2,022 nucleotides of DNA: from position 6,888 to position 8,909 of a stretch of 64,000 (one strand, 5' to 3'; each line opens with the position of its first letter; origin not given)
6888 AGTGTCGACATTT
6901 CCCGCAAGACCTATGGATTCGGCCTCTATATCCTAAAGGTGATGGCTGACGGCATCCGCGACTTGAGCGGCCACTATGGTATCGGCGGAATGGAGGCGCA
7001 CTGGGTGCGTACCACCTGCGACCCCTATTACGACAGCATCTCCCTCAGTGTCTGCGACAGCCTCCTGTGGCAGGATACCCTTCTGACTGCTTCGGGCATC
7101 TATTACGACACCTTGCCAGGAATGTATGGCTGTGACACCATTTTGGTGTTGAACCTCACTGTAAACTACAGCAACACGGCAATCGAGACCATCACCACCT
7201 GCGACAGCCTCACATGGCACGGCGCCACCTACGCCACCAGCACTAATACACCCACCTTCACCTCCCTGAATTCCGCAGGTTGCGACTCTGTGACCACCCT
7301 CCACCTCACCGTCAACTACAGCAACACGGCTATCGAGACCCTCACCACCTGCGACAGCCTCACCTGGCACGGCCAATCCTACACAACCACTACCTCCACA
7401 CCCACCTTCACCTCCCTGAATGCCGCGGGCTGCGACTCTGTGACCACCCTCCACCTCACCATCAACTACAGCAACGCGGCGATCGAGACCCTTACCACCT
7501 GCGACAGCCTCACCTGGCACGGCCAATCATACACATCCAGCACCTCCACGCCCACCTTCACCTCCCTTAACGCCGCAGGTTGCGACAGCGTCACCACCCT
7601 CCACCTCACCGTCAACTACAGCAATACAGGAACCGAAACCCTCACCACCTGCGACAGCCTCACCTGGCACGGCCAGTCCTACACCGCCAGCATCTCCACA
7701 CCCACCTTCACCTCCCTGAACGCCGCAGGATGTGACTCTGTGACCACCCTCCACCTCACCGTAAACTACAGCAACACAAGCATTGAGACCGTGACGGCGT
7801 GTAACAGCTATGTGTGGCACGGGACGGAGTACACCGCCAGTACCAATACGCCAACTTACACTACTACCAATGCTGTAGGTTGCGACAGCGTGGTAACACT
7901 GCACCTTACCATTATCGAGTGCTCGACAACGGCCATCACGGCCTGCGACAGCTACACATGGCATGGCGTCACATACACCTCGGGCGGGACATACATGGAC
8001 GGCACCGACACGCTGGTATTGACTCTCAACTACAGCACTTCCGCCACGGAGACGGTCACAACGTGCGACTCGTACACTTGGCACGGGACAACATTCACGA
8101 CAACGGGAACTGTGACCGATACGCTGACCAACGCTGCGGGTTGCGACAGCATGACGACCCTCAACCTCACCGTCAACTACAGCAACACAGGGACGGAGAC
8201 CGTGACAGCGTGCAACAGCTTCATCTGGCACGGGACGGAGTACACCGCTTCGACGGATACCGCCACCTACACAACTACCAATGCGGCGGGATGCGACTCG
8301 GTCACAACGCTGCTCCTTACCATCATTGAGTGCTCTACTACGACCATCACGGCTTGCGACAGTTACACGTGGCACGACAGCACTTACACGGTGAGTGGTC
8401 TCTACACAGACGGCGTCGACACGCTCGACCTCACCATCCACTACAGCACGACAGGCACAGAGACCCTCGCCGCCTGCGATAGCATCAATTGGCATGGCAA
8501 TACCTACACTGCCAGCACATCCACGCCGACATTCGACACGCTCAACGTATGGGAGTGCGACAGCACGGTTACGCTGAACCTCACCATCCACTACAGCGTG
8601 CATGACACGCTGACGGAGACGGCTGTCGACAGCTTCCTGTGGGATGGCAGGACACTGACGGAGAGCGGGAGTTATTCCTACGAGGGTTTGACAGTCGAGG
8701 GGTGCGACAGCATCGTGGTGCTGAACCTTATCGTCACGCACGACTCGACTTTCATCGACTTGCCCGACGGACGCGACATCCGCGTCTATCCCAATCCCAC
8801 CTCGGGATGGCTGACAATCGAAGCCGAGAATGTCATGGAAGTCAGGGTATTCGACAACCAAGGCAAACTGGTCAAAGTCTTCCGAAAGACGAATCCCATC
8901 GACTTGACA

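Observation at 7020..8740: Unassigned ~50-aa two-cysteine module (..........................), about 40 copies across three giant cargo proteins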

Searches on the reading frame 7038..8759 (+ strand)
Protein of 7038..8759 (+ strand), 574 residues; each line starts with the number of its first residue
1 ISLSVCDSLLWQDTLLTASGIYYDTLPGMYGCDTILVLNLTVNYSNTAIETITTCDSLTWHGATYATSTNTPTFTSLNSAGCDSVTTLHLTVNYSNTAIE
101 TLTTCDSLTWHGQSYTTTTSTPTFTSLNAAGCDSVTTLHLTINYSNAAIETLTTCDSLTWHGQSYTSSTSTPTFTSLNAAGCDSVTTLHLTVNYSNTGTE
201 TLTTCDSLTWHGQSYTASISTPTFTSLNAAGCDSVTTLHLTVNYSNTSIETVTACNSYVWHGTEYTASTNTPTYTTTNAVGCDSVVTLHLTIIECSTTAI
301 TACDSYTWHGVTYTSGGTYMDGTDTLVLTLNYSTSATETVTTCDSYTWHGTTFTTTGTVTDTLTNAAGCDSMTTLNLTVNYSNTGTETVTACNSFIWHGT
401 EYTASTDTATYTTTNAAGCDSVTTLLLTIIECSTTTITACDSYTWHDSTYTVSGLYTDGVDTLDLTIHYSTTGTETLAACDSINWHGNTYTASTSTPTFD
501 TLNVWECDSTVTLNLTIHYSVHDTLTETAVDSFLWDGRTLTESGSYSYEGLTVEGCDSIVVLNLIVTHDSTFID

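Call 12: find_homologous_proteins(query=window:7038-8759:+, max_evalue=0.001)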
Query window:7038-8759:+ (574 aa): 5028 proteins with E <= 0.001 among 8000 candidates; the best 120 are listed.
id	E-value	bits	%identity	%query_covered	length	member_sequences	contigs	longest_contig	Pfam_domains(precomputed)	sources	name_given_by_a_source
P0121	2.6e-269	913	41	96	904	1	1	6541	PF01507.26,PF13585.13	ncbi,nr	ncbi:MAG: gliding motility-associated C-terminal domain-containing protein, partial [Bacteroidales b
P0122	1.2e-228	779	47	94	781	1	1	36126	PF18962.8,PF19921.5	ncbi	-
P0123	1.4e-220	752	47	93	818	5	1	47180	PF18962.8,PF13563.13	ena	-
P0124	5.9e-210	717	51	90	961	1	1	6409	PF16191.11,PF24000.2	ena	-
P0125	1.7e-202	693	53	66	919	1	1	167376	PF09603.16,PF24000.2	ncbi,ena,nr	ncbi:MAG: hypothetical protein IKP45_03990 [Bacteroidales bacterium]|nr:hypothetical protein [Bacter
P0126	1.1e-190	654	50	99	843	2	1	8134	PF18962.8,PF24000.2,PF25663.1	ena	-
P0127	7.7e-188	644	52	82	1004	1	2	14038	PF18962.8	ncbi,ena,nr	ncbi:MAG: T9SS type A sorting domain-containing protein [Bacteroidales bacterium]|nr:T9SS type A sor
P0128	2.1e-182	626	50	96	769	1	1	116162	PF18962.8,PF19921.5,PF22012.3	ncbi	ncbi:T9SS type A sorting domain-containing protein, partial [Brumimicrobium oceani]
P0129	8.9e-182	624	48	100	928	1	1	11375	PF18962.8,PF12073.15,PF19921.5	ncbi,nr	ncbi:T9SS type A sorting domain-containing protein, partial [Aureispira]|nr:T9SS type A sorting doma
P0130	1.5e-176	607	54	72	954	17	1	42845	PF18962.8,PF16862.11,PF22302.2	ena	-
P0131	1.4e-171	591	49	94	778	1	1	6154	-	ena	-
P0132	1.1e-170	588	49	93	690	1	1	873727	PF04560.26,PF18962.8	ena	-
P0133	3.2e-170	586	58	81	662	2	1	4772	PF18962.8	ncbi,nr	ncbi:MAG: T9SS type A sorting domain-containing protein, partial [Bacteroidales bacterium]|nr:T9SS t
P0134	7.6e-168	578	36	98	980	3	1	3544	PF18962.8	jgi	jgi:hypothetical protein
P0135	6.0e-167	575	45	99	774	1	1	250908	PF12073.15,PF19921.5,PF22012.3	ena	-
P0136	2.1e-162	560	48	92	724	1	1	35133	PF18962.8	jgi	jgi:hypothetical protein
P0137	1.5e-161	557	46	98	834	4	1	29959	PF25558.1,PF18962.8,PF17890.7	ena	-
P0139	2.6e-160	553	52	98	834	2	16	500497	PF05034.19,PF27274.1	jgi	jgi:hypothetical protein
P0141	1.5e-154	534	45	98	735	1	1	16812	PF03269.21,PF21885.2,PF17224.10,PF18962.8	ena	-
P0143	8.0e-153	529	55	75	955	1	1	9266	PF18962.8,PF22302.2,PF21830.2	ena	-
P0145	3.3e-151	523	44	97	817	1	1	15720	PF18962.8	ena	-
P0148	1.1e-146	508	56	75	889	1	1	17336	PF18962.8,PF21830.2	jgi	-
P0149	4.3e-145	503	47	95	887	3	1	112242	PF26923.1,PF21604.4,PF18178.8,PF18962.8,PF14558.12,PF19921.5,PF22012.3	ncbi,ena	-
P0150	3.1e-144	500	55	75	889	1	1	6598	PF18962.8,PF22302.2,PF21830.2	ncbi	-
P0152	4.5e-140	487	46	93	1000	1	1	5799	PF18962.8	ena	-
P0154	1.1e-138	482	55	72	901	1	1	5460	PF18962.8,PF16862.11,PF22302.2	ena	-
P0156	1.8e-138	481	52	85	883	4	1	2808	PF18962.8,PF07038.17,PF12073.15,PF19921.5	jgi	jgi:Secretion system C-terminal sorting domain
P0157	1.3e-137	478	56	77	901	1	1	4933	PF18962.8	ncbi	-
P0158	3.0e-137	477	44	93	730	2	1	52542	PF21885.2,PF25900.1,PF18962.8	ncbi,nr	ncbi:MAG: T9SS type A sorting domain-containing protein, partial [Bacteroidales bacterium]|nr:T9SS t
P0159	6.3e-136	473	49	64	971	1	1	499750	PF18962.8,PF23673.2,PF19921.5,PF06739.18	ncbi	ncbi:Beta-propeller repeat protein [compost metagenome]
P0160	3.0e-135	471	55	75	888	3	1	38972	PF18962.8,PF22302.2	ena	-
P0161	7.8e-135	469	44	82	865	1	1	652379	PF13585.13,PF17963.8,PF17892.8,PF17803.8,PF19076.7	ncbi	-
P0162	1.7e-133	465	43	92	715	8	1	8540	PF09479.17,PF18962.8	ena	-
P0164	9.4e-133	462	56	66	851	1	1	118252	PF18962.8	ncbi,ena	-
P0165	3.7e-131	457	34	91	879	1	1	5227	PF18962.8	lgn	-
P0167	1.7e-129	452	46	81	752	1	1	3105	PF18962.8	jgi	-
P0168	2.8e-129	451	44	94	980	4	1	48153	PF18962.8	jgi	jgi:3'-phosphoadenosine 5'-phosphosulfate sulfotransferase (PAPS reductase)/FAD synthetase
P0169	2.9e-129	451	52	63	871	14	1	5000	PF20009.5,PF18962.8,PF00041.28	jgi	jgi:hypothetical protein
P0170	6.9e-129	450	44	76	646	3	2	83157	PF18962.8,PF19921.5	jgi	jgi:hypothetical protein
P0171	1.5e-128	449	38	87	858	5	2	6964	PF13585.13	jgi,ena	jgi:gliding motility-associated-like protein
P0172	1.6e-128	448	53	66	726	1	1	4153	PF18962.8,PF24595.2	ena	-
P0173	5.8e-128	447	56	66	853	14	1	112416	PF18962.8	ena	-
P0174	2.1e-127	445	43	78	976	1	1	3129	PF01839.30,PF13517.13,PF18962.8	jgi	jgi:hypothetical protein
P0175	4.5e-127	444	55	70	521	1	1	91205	PF24703.3,PF25558.1,PF12483.14,PF18962.8,PF16416.12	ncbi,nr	ncbi:MAG: T9SS type A sorting domain-containing protein, partial [Bacteroidales bacterium]|nr:T9SS t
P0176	4.7e-126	440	40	99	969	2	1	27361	PF02775.27,PF18962.8,PF11611.14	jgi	jgi:hypothetical protein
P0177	1.6e-125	439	57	66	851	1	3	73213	PF18962.8,PF16862.11,PF22302.2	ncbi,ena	-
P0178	2.8e-125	438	41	95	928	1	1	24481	PF18962.8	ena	-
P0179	4.2e-125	437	45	66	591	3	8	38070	PF18962.8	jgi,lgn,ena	-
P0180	6.0e-124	433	56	66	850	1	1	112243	PF18962.8,PF22302.2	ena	-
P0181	7.0e-124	433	43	99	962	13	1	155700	PF00801.27,PF13585.13,PF25476.2,PF18911.7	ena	-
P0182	1.2e-123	432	41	95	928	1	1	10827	PF18962.8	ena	-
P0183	1.2e-123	432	55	66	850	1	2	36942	PF18962.8,PF16862.11,PF22302.2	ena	-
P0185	2.3e-123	431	41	92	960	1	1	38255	PF13573.13,PF13585.13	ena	-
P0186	3.3e-123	431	45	90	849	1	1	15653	PF11630.14,PF18962.8,PF18830.7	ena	-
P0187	6.1e-123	430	41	95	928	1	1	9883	PF18962.8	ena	-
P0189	1.9e-122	428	43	91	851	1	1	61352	PF18962.8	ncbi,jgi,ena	-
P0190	7.8e-122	426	48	67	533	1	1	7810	PF18962.8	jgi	jgi:hypothetical protein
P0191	9.9e-122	426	51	77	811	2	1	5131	PF18962.8,PF06739.18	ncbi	-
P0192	1.7e-121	425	54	68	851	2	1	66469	PF18962.8,PF16862.11,PF22302.2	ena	-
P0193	2.4e-121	425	41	90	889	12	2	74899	PF18962.8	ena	-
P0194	2.8e-121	425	46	53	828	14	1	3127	PF13585.13,PF24527.2,PF19081.7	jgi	jgi:gliding motility-associated-like protein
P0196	4.8e-121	424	57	66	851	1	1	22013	PF18962.8,PF22302.2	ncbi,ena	-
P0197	5.3e-121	424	51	83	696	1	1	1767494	PF01507.26,PF18962.8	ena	-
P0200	8.4e-119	416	37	98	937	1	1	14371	PF18962.8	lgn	-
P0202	2.7e-118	415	41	99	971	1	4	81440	PF18962.8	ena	-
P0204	8.7e-118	413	39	98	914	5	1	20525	PF18962.8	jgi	jgi:hypothetical protein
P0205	9.0e-118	413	53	65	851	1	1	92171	PF18962.8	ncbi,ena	-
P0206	1.4e-117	412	56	66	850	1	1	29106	PF18962.8,PF22302.2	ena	-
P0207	1.5e-117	412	55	66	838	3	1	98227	PF18962.8,PF16862.11,PF22302.2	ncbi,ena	-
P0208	2.5e-117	412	55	66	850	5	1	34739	PF18962.8,PF22302.2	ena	-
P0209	7.7e-117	410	56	66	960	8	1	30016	PF18962.8,PF16862.11,PF22302.2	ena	-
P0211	1.9e-116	409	55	66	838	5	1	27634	PF18962.8,PF16862.11,PF22302.2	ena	-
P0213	7.0e-116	407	44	81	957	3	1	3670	PF18962.8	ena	-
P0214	2.2e-115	405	43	64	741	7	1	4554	PF18962.8,PF00041.28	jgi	jgi:hypothetical protein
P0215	4.1e-115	404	50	66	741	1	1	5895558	PF18962.8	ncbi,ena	-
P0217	1.8e-114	402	39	99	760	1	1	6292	PF18962.8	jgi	-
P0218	3.1e-114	401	55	66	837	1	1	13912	PF18962.8,PF16862.11,PF22302.2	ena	-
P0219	4.8e-114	401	37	98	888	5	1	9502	PF18962.8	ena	-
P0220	2.2e-113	398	45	90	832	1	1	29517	PF18962.8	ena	-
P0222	3.6e-113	398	54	66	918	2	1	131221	PF18962.8,PF22302.2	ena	-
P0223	4.1e-113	398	53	66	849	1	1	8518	PF18962.8,PF16862.11,PF22302.2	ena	-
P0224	4.7e-113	397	41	67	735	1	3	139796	PF18962.8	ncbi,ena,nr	ncbi:MAG: T9SS type A sorting domain-containing protein [Bacteroidales bacterium]|nr:T9SS type A sor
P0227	5.8e-113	397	54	66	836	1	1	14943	PF18962.8,PF16862.11,PF22302.2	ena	-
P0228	1.0e-112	396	48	75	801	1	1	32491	PF00059.28,PF18962.8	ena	-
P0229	1.4e-112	396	39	98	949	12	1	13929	PF13585.13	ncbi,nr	ncbi:MAG: gliding motility-associated C-terminal domain-containing protein, partial [Bacteroidales b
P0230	1.6e-112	396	47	89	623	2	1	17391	PF18962.8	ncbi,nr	ncbi:MAG: T9SS type A sorting domain-containing protein, partial [Bacteroidales bacterium]|nr:T9SS t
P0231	3.8e-112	394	42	88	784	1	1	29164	PF01507.26,PF13585.13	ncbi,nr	ncbi:MAG: gliding motility-associated C-terminal domain-containing protein, partial [Bacteroidales b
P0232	7.2e-112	393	41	67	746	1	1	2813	PF13585.13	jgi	-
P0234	1.2e-111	393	51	74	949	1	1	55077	PF19897.5,PF18962.8,PF19921.5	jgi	jgi:hypothetical protein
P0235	1.8e-111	392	40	71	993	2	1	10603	PF17164.11,PF18962.8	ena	-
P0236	1.9e-111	392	43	96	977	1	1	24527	PF01982.23,PF14451.13,PF18962.8,PF00041.28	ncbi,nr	ncbi:MAG: T9SS type A sorting domain-containing protein, partial [Chitinophagaceae bacterium]|nr:T9S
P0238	2.3e-110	388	48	82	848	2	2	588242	PF18962.8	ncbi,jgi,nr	ncbi:MAG: T9SS type A sorting domain-containing protein [Flavobacteriales bacterium]|jgi:hypothetica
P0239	6.6e-110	387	42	97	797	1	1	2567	PF18962.8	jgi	jgi:hypothetical protein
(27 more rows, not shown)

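Call 13: search_protein_families(library=pfam, proteins=[P0130, P0125, P0122, P0128, P0121, P0139], max_evalue=0.1)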
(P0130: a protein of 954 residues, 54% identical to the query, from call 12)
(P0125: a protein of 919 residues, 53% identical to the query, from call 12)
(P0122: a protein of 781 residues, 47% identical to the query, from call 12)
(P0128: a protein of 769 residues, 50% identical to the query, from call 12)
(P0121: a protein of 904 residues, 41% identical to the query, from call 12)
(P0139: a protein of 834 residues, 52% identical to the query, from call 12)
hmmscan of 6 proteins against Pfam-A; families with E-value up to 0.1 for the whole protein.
P0130 (954 aa): 6 families
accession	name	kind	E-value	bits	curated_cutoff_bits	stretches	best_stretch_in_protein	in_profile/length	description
PF18962.6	Por_Secre_tail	-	1.2e-11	45.2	27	1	888-952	1-74/75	Secretion system C-terminal sorting domain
PF22302.1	DUF6968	-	3.2e-07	30.6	27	0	747-787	32-72/90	Domain of unknown function (DUF6968)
PF16862.10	Glyco_hydro_79C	-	1.1e-06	29.9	27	0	776-858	5-79/103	Glycosyl hydrolase family 79 C-terminal beta domain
PF11589.14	DUF3244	-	0.0037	17.7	25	1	877-945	23-88/96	Domain of unknown function (DUF3244)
PF03009.23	GDPD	-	0.02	15.5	23.6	0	644-720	176-239/244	Glycerophosphoryl diester phosphodiesterase family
PF16967.11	TcfC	-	0.022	14.7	29.4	0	924-950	34-60/68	E-set like domain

P0125 (919 aa): 5 families
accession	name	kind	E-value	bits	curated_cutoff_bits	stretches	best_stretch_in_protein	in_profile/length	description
PF09603.15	Fib_succ_major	-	2.2e-34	119.8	33.9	1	695-918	1-187/187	Fibrobacter succinogenes major domain (Fib_succ_major)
PF24000.1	DUF7316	-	1.1e-06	29.6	27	0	264-293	40-69/78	Family of unknown function (DUF7316)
PF05034.18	MAAL_N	-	1.9e-05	24.8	27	0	433-482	17-66/159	Methylaspartate ammonia-lyase N-terminus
PF16191.10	E1_4HB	-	0.00094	19.6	25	0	399-426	10-37/70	Ubiquitin-activating enzyme E1 four-helix bundle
PF16656.11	Pur_ac_phosph_N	-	0.0075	17.3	30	1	618-674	38-93/93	Purple acid Phosphatase, N-terminal domain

P0122 (781 aa): 4 families
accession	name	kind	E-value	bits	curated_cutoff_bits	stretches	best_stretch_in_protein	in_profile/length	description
PF18962.6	Por_Secre_tail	-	1e-12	48.6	27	1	706-773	1-69/75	Secretion system C-terminal sorting domain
PF19921.4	bpX5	-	1.9e-07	31.3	27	0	533-552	55-74/135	MoxR-vWA-beta-propeller ternary system domain bpX5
PF05034.18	MAAL_N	-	0.005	17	27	0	219-269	18-68/159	Methylaspartate ammonia-lyase N-terminus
PF04641.18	Rtf2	-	0.0085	15.9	27.4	0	203-252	85-134/258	Rtf2 RING-finger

P0128 (769 aa): 6 families
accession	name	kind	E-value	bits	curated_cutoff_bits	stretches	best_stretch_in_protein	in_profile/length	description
PF18962.6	Por_Secre_tail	-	3.6e-13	50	27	1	694-766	1-73/75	Secretion system C-terminal sorting domain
PF19921.4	bpX5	-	6.3e-11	42.5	27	0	149-166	59-76/135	MoxR-vWA-beta-propeller ternary system domain bpX5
PF22012.2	TSLPR_D1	-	3e-06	27.7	27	0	281-309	25-53/82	Cytokine receptor-like factor 2, domain 1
PF11589.14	DUF3244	-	5.7e-05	23.5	25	1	690-759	20-87/96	Domain of unknown function (DUF3244)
PF21061.3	Reovirus_L2_7th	-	0.0004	20.7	27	0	234-288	10-69/99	Reovirus core-spike protein lambda-2 (L2), 7th domain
PF22454.1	PQQ_syn_pqqF_N_2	-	0.002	18.6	27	0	328-368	57-97/147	PQQ synthase PqqF, N-terminal lobe domain 2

P0121 (904 aa): 3 families
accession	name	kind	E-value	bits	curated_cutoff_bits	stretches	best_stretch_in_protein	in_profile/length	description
PF01507.26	PAPS_reduct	-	4.7e-12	46.7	22.5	0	227-317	6-80/175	Phosphoadenosine phosphosulfate reductase domain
PF13585.12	CHU_C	-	8.4e-11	42.3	27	1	815-887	2-72/86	CHU_C Type IX secretion signal domain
PF22454.1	PQQ_syn_pqqF_N_2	-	0.013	15.9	27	0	182-211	57-86/147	PQQ synthase PqqF, N-terminal lobe domain 2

P0139 (834 aa): 3 families
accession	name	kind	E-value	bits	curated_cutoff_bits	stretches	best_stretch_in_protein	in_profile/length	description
PF05034.18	MAAL_N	-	4.1e-12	46.5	27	0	481-528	20-67/159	Methylaspartate ammonia-lyase N-terminus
PF06206.17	CpeT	-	4.1e-06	27.2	21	0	123-169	104-153/181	CpeT/CpcT family (DUF1001)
PF23673.1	DUF7154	-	0.00013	22.7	27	0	401-435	28-61/108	Domain of unknown function (DUF7154)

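Call 35: find_related_loci(query=window:7038-8759:+, collection=genome_contigs, flank=3000)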
Query window:7038-8759:+ (574 aa) in genome_contigs; peptide patterns used: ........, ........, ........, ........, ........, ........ (x = any residue, [..] = any of these).
157 stretches matched a pattern; 149 encode a relative of the query (tblastn E <= 1e-3); the best 80 are kept; 76 distinct loci.
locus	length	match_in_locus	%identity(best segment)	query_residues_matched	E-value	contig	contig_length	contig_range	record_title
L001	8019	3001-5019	62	3-574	0e+0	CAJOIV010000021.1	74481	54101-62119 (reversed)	uncultured Bacteroidales bacterium isolate Red_deer_4_mag_30 genome assembly, contig: scaffold_1890, whole genome shotgu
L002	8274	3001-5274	57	3-568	0e+0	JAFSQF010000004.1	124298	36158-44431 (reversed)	MAG: Bacteroidales bacterium isolate RGIG3374 Goat_Reticulum.Co__c49696, whole genome shotgun sequence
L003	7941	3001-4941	57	1-574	0e+0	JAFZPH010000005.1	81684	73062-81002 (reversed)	MAG: Bacteroidales bacterium isolate RGIG7974 Water_buffalos_Rumen-1__c49927, whole genome shotgun sequence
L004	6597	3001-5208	56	3-574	1e-171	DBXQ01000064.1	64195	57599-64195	MAG TPA_asm: Bacteroidales bacterium UBA1208 UBA1208_contig_50026, whole genome shotgun sequence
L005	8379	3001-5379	55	2-568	1e-171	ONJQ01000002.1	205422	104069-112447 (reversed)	uncultured Bacteroidales bacterium isolate RUG360 genome assembly, contig: scaffold_9, whole genome shotgun sequence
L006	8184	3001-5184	56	2-574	5e-171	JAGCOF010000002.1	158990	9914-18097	MAG: Bacteroidales bacterium isolate RGIG9971 Yak_Reticulum-2__c29227, whole genome shotgun sequence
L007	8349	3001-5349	57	1-568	2e-169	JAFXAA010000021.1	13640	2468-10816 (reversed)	MAG: Bacteroidales bacterium isolate RGIG6226 Sheep_Rectum-2__c460111, whole genome shotgun sequence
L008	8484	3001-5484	57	1-574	2e-166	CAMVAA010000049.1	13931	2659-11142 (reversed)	MAG TPA_asm: uncultured Bacteroidales bacterium isolate SRR8387716_bin.87_metaWRAP_v1.3_MAG genome assembly, contig: ERZ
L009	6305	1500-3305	56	2-574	0e+0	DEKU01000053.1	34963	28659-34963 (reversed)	MAG TPA_asm: Bacteroidales bacterium UBA2714 UBA2714_contig_14108, whole genome shotgun sequence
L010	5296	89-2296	53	1-574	2e-161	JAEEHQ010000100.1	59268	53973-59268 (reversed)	MAG: Bacteroidales bacterium isolate Tb.RUG.126 k141_7863315_flag=0_multi=74.8222_len=59268, whole genome shotgun sequen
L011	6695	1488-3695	51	1-574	6e-161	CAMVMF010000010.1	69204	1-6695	MAG TPA_asm: uncultured Bacteroidales bacterium isolate SRR8387714_bin.23_metaWRAP_v1.3_MAG genome assembly, contig: ERZ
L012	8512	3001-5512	55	1-574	4e-157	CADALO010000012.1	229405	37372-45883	MAG: uncultured Bacteroidetes bacterium isolate RUG13410 genome assembly, contig: RUG13410_asm_12, whole genome shotgun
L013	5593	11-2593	54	2-574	6e-157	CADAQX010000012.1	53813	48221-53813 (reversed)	MAG: uncultured Bacteroidetes bacterium isolate RUG13549 genome assembly, contig: RUG13549_asm_12, whole genome shotgun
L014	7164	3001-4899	56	3-574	2e-167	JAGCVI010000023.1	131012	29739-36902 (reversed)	MAG: Bacteroidales bacterium isolate RGIG10156 Yak_Rumen-4__c1328832, whole genome shotgun sequence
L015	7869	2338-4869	55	1-574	6e-178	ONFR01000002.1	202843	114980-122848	uncultured Bacteroidales bacterium isolate RUG264 genome assembly, contig: scaffold_16, whole genome shotgun sequence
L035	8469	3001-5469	42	1-569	2e-117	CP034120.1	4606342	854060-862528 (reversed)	Glaciecola amylolytica strain THG-3.7 chromosome, complete genome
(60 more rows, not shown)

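Call 51: search_protein_families(library=pfam, proteins=[L035:52-5946:+, L035:6120-6749:+, L035:6905-7612:+], max_evalue=0.001)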
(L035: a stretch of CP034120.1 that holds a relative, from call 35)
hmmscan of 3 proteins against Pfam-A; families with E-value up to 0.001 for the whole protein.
L035:52-5946:+ (1964 aa): 1 family
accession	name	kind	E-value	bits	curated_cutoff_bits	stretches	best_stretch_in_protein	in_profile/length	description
PF18962.6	Por_Secre_tail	-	6.4e-08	33.2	27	1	1892-1956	2-69/75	Secretion system C-terminal sorting domain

L035:6120-6749:+ (209 aa): 1 family
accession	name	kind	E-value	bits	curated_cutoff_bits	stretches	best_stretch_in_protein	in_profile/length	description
PF13505.12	OMP_b-brl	-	4.2e-10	40.5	28.7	1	13-194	2-150/175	Outer membrane protein beta-barrel domain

L035:6905-7612:+ (235 aa): 0 families
